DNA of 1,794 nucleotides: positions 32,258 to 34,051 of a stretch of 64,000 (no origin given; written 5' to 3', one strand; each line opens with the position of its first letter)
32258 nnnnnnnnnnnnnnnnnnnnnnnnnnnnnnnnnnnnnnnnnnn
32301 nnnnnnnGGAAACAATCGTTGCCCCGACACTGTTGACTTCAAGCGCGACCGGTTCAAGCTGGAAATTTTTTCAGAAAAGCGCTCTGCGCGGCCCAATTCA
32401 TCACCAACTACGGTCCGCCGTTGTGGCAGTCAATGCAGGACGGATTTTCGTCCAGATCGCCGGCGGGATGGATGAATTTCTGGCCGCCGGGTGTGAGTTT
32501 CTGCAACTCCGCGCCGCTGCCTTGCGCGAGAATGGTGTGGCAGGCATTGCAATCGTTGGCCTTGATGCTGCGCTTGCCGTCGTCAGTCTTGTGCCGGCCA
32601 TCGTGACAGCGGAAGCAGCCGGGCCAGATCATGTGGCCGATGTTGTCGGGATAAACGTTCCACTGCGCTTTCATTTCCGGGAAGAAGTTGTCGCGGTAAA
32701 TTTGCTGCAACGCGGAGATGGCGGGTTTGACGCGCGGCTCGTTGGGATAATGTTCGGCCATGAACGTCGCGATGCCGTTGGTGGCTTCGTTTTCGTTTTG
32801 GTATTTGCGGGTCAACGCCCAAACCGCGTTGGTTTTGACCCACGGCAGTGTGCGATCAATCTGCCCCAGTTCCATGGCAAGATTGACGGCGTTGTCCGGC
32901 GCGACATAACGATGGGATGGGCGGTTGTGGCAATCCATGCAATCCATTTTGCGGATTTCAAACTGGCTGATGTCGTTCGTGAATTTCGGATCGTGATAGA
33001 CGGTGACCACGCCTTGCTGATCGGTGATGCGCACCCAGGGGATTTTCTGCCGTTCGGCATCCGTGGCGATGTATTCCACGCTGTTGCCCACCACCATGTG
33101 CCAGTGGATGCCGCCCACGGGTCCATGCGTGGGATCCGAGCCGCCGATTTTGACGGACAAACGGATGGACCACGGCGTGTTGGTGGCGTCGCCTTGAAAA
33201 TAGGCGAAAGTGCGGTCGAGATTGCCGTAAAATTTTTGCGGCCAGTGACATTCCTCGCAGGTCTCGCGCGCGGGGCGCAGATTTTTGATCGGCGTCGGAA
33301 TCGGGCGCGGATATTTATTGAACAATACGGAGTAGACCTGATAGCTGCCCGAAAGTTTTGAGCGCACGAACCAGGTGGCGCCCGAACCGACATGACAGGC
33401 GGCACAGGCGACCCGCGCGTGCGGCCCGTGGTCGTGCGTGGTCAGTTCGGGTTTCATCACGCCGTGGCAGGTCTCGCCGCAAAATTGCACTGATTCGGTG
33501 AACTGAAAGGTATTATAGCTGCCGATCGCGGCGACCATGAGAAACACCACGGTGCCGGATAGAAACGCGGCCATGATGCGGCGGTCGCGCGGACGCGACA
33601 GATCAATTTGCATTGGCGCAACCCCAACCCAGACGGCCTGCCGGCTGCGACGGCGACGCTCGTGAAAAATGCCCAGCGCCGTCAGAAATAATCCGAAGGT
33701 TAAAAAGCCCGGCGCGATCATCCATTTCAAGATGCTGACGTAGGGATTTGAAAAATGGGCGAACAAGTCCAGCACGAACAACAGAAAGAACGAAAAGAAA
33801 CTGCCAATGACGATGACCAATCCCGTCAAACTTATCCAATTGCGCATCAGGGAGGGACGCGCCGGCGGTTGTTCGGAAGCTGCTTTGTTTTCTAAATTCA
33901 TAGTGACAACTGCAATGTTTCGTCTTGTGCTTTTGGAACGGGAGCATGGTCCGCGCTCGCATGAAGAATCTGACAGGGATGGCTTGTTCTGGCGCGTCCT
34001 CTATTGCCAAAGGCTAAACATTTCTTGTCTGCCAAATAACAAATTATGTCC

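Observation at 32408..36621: Unusual respiratory operon: NrfH-like tetrahaem + Tat-FeS + NrfD + ImcH-like heptahaem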

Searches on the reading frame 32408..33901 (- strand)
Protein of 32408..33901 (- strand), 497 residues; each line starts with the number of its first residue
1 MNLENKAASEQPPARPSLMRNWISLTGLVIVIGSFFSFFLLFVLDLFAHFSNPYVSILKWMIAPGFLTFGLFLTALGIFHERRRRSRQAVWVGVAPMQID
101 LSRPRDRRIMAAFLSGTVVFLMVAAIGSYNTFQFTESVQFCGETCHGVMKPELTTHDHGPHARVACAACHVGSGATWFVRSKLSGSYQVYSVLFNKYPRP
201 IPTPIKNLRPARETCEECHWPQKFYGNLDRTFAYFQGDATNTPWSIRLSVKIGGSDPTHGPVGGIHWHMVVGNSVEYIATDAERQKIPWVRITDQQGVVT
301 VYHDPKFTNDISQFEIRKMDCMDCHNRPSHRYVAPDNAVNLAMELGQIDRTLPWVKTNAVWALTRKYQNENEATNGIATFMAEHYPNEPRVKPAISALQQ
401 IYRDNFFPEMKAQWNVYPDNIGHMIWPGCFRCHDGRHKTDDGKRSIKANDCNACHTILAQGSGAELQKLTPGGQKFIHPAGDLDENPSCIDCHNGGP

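Call 3: search_protein_families(library=pfam, proteins=[window:32408-33901:-], max_evalue=0.01)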
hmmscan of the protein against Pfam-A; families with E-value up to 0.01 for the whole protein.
window:32408-33901:- (497 aa): 4 families
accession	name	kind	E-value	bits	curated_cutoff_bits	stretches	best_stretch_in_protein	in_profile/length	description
PF03264.19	Cytochrom_NNT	-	2.3e-12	47.4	24.1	1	109-197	7-99/174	NapC/NirT cytochrome c family, N-terminal region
PF14522.11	Cytochrome_C7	-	5.1e-09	36.3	24.8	1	415-456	43-67/67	Cytochrome c7 and related cytochrome c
PF22113.1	Mtrc-MtrF_II-IV_dom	-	0.00022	21.2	30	0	440-496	112-166/176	Outer membrane cytochrome MtrC/MtrF-like, domains II/IV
PF02085.21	Cytochrom_CIII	-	0.00055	20.7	22.9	0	428-494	32-83/101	Class III cytochrome C family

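Call 4: search_protein_families(library=ncbifam, proteins=[window:32408-33901:-], max_evalue=0.01)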
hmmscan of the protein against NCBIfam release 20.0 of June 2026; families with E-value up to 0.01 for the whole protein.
window:32408-33901:- (497 aa): 5 families
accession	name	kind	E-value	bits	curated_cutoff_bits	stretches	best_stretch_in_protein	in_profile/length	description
TIGR03153.1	cytochr_NrfH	equivalog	1.5e-10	41.2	134.2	1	118-219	8-109/138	cytochrome c nitrite reductase small subunit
TIGR03507.1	decahem_SO1788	subfamily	1.9e-07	30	209.3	1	415-495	237-304/672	OmcA/MtrC family decaheme c-type cytochrome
TIGR02162.1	torC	equivalog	4.7e-07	29.4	478.2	0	101-197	7-108/387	pentaheme c-type cytochrome TorC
TIGR02161.1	napC_nirT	subfamily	3.8e-06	26.9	310.6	0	116-195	23-107/185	periplasmic nitrate (or nitrite) reductase c-type cytochrome, NapC/NirT family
NF041762.1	diheme_GEGP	equivalog_domain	0.00056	19.2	300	1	414-459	15-59/359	GEGP motif-containing diheme protein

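Call 5: find_homologous_proteins(query=window:32408-33901:-)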
Query window:32408-33901:- (497 aa): 8000 proteins with E <= 0.001 among 8000 candidates; the best 120 are listed.
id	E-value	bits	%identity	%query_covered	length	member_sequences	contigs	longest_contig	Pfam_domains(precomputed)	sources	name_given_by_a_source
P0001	0.0e+0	1204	100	100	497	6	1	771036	PF03264.20,PF14522.12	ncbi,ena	-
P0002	0.0e+0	1090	89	100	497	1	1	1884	PF03264.20,PF14522.12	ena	-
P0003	3.0e-282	955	80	98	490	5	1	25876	PF03264.20,PF14522.12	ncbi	-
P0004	1.4e-280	949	79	100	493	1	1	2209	PF14537.12,PF03264.20,PF14522.12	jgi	jgi:nitrate/TMAO reductase-like tetraheme cytochrome c subunit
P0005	2.2e-275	932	76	100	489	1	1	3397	PF14537.12,PF03264.20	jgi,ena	-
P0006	1.5e-273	926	76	98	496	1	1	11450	PF14537.12,PF03264.20,PF14522.12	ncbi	-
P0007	6.4e-272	921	75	100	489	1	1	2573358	PF14537.12,PF03264.20,PF14522.12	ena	-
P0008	1.3e-271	920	76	100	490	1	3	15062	PF03264.20,PF14522.12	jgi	jgi:hypothetical protein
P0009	1.5e-271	920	75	100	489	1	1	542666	PF14537.12,PF03264.20,PF14522.12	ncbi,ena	-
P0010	3.6e-271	918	73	100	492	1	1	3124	PF14537.12,PF03264.20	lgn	-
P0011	9.1e-270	914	75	100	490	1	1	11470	PF14537.12,PF03264.20,PF14522.12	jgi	jgi:hypothetical protein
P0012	8.8e-269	910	76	98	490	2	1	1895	PF14537.12,PF03264.20,PF14522.12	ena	-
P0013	2.2e-268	909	73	99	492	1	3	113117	PF14537.12,PF03264.20,PF14522.12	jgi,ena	jgi:nitrate/TMAO reductase-like tetraheme cytochrome c subunit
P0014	3.7e-268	908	76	98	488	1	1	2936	PF03264.20,PF14522.12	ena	-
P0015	1.7e-267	906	77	96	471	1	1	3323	PF14537.12,PF03264.20,PF14522.12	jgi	jgi:nitrate/TMAO reductase-like tetraheme cytochrome c subunit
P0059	4.1e-249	846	67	100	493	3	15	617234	PF03264.20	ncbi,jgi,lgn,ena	ncbi:MAG: NapC/NirT family cytochrome c [Verrucomicrobiota bacterium]|jgi:nitrate/TMAO reductase-lik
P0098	1.1e-240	818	67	100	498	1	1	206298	PF03264.20,PF14522.12,PF22113.2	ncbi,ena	-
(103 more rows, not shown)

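Call 8: find_encoding_contigs(protein=P0001, flank=10000, max_places=3)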
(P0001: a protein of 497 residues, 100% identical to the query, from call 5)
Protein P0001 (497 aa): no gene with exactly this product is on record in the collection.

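Call 11: list_cluster_members(proteins=[window:32408-33901:-, window:34070-35317:-, window:35321-36133:-, window:36130-36621:-, window:36686-37030:-, window:37461-37853:-])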
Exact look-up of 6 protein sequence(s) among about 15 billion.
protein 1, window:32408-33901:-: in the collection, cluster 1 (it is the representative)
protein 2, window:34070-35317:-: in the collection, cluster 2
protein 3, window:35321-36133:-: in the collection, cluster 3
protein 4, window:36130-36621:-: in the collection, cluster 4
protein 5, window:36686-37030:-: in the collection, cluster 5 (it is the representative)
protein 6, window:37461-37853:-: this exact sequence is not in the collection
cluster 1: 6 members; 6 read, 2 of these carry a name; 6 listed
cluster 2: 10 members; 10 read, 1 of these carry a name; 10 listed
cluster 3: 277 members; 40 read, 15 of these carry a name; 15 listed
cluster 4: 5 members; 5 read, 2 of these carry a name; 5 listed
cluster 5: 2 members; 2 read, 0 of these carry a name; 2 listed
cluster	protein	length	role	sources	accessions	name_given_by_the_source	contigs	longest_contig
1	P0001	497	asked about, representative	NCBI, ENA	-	-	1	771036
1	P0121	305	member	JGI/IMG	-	nitrate/TMAO reductase-like tetraheme cytochrome c subunit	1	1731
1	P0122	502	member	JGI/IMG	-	nitrate/TMAO reductase-like tetraheme cytochrome c subunit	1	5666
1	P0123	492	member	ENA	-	-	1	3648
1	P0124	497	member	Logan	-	-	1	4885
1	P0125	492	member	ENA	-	-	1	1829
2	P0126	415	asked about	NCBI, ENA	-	-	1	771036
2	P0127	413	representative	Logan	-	-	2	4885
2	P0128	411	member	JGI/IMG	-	predicted membrane protein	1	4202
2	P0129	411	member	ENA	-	-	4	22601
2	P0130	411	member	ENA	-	-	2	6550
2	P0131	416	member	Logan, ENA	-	-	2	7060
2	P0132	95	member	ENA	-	-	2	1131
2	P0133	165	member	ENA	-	-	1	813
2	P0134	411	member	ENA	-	-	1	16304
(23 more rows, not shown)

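Call 20: find_encoding_contigs(protein=P0059, flank=8000, max_places=4)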
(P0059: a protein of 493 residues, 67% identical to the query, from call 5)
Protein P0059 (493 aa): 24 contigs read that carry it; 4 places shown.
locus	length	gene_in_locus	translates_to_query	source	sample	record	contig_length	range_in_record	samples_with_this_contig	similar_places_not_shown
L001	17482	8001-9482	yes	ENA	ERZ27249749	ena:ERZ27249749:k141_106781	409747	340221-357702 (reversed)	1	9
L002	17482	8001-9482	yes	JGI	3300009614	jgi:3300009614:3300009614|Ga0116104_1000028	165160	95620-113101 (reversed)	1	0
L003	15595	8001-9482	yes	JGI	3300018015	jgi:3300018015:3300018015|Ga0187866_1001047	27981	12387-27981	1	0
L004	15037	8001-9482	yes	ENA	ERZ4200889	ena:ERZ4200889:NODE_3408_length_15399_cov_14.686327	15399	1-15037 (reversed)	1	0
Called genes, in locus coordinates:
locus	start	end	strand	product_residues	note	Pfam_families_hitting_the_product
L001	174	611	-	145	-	PF00278:Orn_DAP_Arg_deC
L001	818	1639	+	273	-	PF14522:Cytochrome_C7 (faint), PF22113:Mtrc-MtrF_II-IV_dom (faint), PF14537:Cytochrom_c3_2 (faint), PF09699:Paired_CXXCH_1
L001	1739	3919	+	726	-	-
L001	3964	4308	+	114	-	PF13442:Cytochrome_CBB3, PF00034:Cytochrom_C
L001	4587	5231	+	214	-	PF09699:Paired_CXXCH_1 (faint), PF14522:Cytochrome_C7 (weak)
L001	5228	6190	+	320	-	PF12838:Fer4_7, PF13247:Fer4_11, PF00037:Fer4 (weak), PF12797:Fer4_2 (weak), PF13237:Fer4_10 (weak), PF12838:Fer4_7 (weak), PF13187:Fer4_9 (weak), PF13247:Fer4_11, +4 more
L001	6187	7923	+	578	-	PF03916:NrfD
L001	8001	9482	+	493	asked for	PF03264:Cytochrom_NNT (weak)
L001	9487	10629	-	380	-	PF00278:Orn_DAP_Arg_deC, PF02784:Orn_Arg_deC_N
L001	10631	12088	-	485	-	PF03435:Sacchrp_dh_NADP, PF16653:Sacchrp_dh_C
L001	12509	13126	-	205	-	PF00160:Pro_isomerase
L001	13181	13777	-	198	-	-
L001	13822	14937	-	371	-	-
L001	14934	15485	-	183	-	PF05991:NYN_YacP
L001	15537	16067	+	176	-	PF01252:Peptidase_A8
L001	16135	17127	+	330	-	PF01479:S4, PF00849:PseudoU_synth_2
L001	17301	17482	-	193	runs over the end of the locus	-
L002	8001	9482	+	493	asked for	PF03264:Cytochrom_NNT (weak)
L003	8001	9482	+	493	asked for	PF03264:Cytochrom_NNT (weak)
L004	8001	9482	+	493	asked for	PF03264:Cytochrom_NNT (weak)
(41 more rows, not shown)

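Call 21: find_encoding_contigs(protein=P0098, flank=8000, max_places=2)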
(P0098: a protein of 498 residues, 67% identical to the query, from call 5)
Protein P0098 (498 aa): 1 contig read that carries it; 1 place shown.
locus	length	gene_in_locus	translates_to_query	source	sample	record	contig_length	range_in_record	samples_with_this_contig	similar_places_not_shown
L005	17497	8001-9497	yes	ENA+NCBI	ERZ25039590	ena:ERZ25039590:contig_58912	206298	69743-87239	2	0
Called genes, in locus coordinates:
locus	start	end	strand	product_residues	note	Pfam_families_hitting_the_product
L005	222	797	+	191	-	PF07638:Sigma70_ECF, PF08281:Sigma70_r4_2, PF04545:Sigma70_r4 (weak)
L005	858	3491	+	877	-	PF00069:Pkinase, PF07714:PK_Tyr_Ser-Thr, PF13424:TPR_12, PF13424:TPR_12, PF17874:TPR_MalT, PF13374:TPR_10, PF13424:TPR_12, PF24885:TPR_NPHP3, +19 more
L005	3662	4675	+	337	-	PF13306:LRR_5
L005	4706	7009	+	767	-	PF00041:fn3 (faint), PF11721:Malectin, PF12819:Malectin_like (weak)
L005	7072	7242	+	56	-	-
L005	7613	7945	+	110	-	PF13442:Cytochrome_CBB3, PF00034:Cytochrom_C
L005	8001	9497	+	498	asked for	PF03264:Cytochrom_NNT (faint), PF14522:Cytochrome_C7 (faint), PF22113:Mtrc-MtrF_II-IV_dom (faint)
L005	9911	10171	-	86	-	-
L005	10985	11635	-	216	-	PF01578:Cytochrom_C_asm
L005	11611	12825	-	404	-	-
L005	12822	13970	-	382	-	PF05140:ResB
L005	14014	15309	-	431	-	-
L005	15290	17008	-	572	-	PF14522:Cytochrome_C7 (faint), PF14537:Cytochrom_c3_2 (faint), PF09699:Paired_CXXCH_1 (weak), PF22113:Mtrc-MtrF_II-IV_dom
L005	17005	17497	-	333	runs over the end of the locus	PF08450:SGL (faint), PF17170:DUF5128, PF01436:NHL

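Call 31: search_protein_representatives(protein=window:32408-33901:-)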
Query: 497 residues. Proteins with E-value up to 0.001 (for the whole library): 3243; up to 1e-10: 2023; up to 1e-30: 738. The best 150 are listed.
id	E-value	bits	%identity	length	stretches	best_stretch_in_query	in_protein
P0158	1.2e-173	594.9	51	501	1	11-495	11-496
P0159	1.5e-150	518.6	47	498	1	11-496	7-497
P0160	1.4e-146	505.5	48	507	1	9-496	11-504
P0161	1.0e-143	496.1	48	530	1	13-495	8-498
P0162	3.5e-143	494.3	46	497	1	18-497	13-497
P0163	7.6e-141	486.6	47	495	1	17-495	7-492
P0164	6.2e-137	473.7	45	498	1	16-494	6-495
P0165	2.0e-132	458.8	48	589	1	16-468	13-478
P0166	7.0e-130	450.4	46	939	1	18-496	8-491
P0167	3.5e-129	448.1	42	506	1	11-494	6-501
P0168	9.0e-127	440.2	44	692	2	18-497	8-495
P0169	7.6e-126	437.1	46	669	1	12-497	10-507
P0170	2.1e-125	435.6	45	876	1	16-459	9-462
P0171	2.5e-125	435.4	42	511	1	18-496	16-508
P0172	2.0e-124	432.4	44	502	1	16-495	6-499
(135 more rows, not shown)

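Call 33: find_related_loci(query=A1, collection=genome_contigs, flank=10000)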
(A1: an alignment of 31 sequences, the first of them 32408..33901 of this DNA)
Query A1 (497 aa) in genome_contigs; peptide patterns used: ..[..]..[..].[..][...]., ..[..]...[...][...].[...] (x = any residue, [..] = any of these).
600 stretches matched a pattern (row limit reached: there are more); 596 encode a relative of the query (tblastn E <= 1e-3); the best 80 are kept; 80 distinct loci.
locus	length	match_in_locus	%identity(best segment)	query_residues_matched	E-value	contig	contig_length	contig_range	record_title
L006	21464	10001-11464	72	1-496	0e+0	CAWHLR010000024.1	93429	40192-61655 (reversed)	MAG: uncultured Verrucomicrobiae bacterium isolate MFD04780.bin.2.51 genome assembly, contig: contig_4667, whole genome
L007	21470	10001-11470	66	1-497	0e+0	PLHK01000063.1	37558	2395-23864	MAG: Limisphaerales bacterium isolate bog_1402 73.20110800_S1S.11_contig_5622, whole genome shotgun sequence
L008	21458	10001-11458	66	3-497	0e+0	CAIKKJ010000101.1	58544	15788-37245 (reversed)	MAG: uncultured Verrucomicrobia subdivision 3 bacterium isolate Umea1_bin-1418 genome assembly, contig: bin-1418:101/213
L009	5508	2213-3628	65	21-496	0e+0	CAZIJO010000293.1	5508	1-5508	MAG TPA_asm: uncultured Bifidobacterium sp. isolate SRP287453_co1_106 genome assembly, contig: NODE_29161_length_5508_co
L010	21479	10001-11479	61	1-496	0e+0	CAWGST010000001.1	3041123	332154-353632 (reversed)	MAG: uncultured Verrucomicrobiae bacterium isolate MFD05580.bin.1.36 genome assembly, contig: contig_2078, whole genome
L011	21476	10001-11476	58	2-496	0e+0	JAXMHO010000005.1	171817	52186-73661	MAG: Verrucomicrobiota bacterium isolate STL-VER6 C2.52.fa-5, whole genome shotgun sequence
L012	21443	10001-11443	60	13-495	0e+0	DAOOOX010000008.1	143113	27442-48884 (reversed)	MAG TPA_asm: Verrucomicrobiia bacterium isolate AMR_MDS_2612 NODE_85_length_143113_cov_13.243587, whole genome shotgun s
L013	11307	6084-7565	59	1-497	0e+0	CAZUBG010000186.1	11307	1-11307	MAG TPA_asm: uncultured Bifidobacteriaceae bacterium isolate binchicken_co3_517 genome assembly, contig: NODE_18727_leng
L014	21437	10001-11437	57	13-496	0e+0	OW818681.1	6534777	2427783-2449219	metagenome genome assembly, chromosome: 1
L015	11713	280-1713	54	17-497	0e+0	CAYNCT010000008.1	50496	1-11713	MAG TPA_asm: uncultured Verrucomicrobiota bacterium isolate binchicken_co274_328 genome assembly, contig: NODE_1767_leng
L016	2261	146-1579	56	19-496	0e+0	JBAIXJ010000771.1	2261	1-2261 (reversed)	MAG: Opitutales bacterium isolate bin_2 c_000023371121, whole genome shotgun sequence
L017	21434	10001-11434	53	12-496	4e-179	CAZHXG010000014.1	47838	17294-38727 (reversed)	MAG TPA_asm: uncultured Bifidobacteriaceae bacterium isolate binchicken_co54_528 genome assembly, contig: NODE_1227_leng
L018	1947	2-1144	65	130-496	0e+0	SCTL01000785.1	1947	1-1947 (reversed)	MAG: Verrucomicrobia bacterium isolate FW301_bin.11 FW301_bin.11-53343, whole genome shotgun sequence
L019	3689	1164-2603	52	10-496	2e-180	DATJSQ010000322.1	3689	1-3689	MAG TPA_asm: Verrucomicrobiia bacterium isolate SMAG_U14997 k141_267778, whole genome shotgun sequence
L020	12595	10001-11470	51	9-496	9e-171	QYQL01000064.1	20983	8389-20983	MAG: Verrucomicrobiaceae bacterium isolate PowLak16_MAG3 c_000000056549, whole genome shotgun sequence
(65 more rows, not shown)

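Call 69: search_solved_structures(query=A1, max_evalue=1, show_alignments=1)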
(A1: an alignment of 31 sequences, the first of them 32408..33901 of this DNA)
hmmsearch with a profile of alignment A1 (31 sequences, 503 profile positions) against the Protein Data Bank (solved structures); distinct sequences matched with E-value up to 1: 18.
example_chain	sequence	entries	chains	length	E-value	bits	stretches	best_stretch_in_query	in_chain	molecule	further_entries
2j7a_C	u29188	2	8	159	1.6e-11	46.8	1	107-239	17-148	CYTOCHROME C QUINOL DEHYDROGENASE NRFH | NAPC/NIRT CYTOCHROME C FAMILY PROTEIN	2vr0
1wad_A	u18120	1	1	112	8e-06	27.9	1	145-220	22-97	CYTOCHROME C3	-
1qn0_A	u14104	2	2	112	1.5e-05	27.1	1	145-220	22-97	CYTOCHROME C3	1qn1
2k3v_A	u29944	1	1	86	0.00085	21.2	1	426-500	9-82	Tetraheme cytochrome c-type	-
6hr0_A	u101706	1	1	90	0.0035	19.2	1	426-500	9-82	Cytochrome C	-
1m1p_A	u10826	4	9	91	0.01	17.7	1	426-500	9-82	Small tetraheme cytochrome c | Periplasmic tetraheme cytochrome c CctA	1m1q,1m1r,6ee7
1gm4_A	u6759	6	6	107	0.033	16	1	144-213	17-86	CYTOCHROME C3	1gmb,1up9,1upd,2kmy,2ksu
3cyr_A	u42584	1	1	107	0.035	15.9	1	144-213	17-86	CYTOCHROME C3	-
7udk_A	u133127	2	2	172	0.096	14.5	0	325-427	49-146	Designed helical repeat protein (DHR) RPB_LRP2_R4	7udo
2a3m_A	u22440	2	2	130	0.1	14.4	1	145-221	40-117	COG3005: Nitrate/TMAO reductases, membrane-bound tetraheme cytochrome c subunit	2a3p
9k7g_A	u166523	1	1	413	0.36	12.6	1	14-128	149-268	Nucleoside transporter 1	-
9k8y_A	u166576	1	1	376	0.49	12.1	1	16-126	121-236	Nucleoside transporter 1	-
9k88_A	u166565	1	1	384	0.54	12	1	15-128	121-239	Nucleoside transporter 1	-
8k12_A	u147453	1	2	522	0.63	11.8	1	21-115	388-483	SID1 transmembrane family member 2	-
8fjg_A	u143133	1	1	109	0.65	11.7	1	326-405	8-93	H12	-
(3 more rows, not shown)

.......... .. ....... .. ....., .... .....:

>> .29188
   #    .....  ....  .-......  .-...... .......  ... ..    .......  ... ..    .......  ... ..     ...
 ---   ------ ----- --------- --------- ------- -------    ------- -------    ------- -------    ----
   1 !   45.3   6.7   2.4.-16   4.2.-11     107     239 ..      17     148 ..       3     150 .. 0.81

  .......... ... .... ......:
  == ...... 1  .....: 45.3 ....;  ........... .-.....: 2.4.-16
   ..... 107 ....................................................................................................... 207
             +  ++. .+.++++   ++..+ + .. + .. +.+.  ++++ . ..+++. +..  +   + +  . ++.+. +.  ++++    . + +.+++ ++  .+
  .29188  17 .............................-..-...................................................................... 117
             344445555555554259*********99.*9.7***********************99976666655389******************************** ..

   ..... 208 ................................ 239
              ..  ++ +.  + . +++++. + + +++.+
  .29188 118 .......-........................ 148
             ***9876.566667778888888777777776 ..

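Call 83: search_protein_families(library=pfam, proteins=[L001:6187-7923:+], max_evalue=0.01)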
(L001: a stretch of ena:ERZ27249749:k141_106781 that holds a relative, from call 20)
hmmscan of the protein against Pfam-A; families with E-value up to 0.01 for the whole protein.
L001:6187-7923:+ (578 aa): 1 family
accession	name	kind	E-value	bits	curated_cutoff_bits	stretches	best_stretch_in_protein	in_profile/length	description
PF03916.19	NrfD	-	1.4e-40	140.3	25.8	1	58-348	2-300/313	Polysulphide reductase, NrfD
